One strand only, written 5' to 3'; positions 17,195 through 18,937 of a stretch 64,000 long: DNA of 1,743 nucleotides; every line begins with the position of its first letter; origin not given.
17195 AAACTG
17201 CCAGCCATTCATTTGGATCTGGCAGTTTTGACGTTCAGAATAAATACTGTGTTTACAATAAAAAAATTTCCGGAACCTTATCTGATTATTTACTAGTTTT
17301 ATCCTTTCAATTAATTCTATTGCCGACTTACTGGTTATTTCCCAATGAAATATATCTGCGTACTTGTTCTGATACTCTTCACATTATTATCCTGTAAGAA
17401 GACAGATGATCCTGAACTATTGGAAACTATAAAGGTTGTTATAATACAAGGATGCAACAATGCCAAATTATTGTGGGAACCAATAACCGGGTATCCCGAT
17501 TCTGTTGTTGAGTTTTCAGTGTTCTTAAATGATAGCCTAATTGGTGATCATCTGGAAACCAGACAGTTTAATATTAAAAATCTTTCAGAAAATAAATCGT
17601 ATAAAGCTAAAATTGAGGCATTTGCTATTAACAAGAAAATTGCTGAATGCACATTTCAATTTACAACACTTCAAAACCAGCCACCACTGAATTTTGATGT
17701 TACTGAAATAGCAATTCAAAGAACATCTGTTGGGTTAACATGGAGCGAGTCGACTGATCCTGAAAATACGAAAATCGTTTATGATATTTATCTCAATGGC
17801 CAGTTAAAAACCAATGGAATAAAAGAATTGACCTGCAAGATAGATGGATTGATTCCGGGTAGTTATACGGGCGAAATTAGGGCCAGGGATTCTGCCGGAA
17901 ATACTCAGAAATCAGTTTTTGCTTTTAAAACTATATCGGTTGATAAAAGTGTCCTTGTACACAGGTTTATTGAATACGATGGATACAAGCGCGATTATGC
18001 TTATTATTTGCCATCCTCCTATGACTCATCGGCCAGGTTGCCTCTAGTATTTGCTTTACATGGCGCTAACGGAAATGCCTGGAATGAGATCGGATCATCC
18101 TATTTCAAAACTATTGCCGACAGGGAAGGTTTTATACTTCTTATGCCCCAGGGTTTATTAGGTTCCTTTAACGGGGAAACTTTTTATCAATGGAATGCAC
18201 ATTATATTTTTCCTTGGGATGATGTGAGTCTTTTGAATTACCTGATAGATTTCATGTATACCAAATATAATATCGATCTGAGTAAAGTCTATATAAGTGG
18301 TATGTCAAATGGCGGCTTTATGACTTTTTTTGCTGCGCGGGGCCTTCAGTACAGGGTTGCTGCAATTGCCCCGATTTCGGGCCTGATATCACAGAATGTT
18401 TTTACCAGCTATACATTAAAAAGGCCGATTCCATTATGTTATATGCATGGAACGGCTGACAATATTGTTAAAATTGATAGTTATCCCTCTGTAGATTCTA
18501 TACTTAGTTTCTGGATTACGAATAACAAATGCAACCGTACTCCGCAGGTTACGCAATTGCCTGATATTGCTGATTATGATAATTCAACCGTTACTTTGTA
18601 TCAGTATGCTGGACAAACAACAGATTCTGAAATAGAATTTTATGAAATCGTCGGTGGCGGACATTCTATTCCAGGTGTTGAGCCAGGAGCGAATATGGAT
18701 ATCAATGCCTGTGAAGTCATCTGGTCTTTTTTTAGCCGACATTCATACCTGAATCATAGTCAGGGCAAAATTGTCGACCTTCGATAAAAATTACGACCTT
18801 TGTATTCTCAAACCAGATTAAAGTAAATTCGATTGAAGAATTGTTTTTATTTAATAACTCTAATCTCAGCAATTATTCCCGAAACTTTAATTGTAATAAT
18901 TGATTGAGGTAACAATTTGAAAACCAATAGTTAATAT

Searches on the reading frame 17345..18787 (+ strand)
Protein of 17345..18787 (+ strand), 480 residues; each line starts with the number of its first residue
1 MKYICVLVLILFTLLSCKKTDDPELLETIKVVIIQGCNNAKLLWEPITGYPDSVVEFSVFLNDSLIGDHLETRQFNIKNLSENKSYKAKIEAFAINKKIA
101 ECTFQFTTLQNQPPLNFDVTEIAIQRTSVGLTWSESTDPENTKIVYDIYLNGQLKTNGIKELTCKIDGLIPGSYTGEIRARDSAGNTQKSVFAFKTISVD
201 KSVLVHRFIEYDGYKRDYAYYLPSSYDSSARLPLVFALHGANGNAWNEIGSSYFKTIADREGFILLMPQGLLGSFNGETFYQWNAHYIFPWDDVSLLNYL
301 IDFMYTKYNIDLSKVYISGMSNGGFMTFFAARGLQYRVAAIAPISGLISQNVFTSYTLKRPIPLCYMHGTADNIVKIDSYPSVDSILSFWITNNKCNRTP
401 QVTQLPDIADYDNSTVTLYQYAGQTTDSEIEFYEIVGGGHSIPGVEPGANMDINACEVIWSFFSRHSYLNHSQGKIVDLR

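Call 7: search_protein_families(library=pfam, proteins=[window:17345-18787:+], max_evalue=0.01)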
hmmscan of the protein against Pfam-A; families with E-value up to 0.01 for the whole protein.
window:17345-18787:+ (480 aa): 6 families
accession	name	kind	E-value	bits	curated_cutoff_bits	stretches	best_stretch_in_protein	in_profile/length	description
PF00041.27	fn3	-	7e-08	33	25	1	113-190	2-78/84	Fibronectin type III domain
PF10503.15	Esterase_PHB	-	5.9e-07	29.4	23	1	218-350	3-134/219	Esterase PHB depolymerase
PF00756.26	Esterase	-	5e-05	23.6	22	1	216-387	8-154/251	Putative esterase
PF02230.22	Abhydrolase_2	-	7e-05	23.2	23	1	299-380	92-175/217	Phospholipase/Carboxylesterase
PF20434.5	BD-FAE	-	0.001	19.1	26.8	0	298-331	75-107/215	BD-FAE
PF00326.27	Peptidase_S9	-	0.0021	18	22.6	1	261-337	13-90/213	Prolyl oligopeptidase family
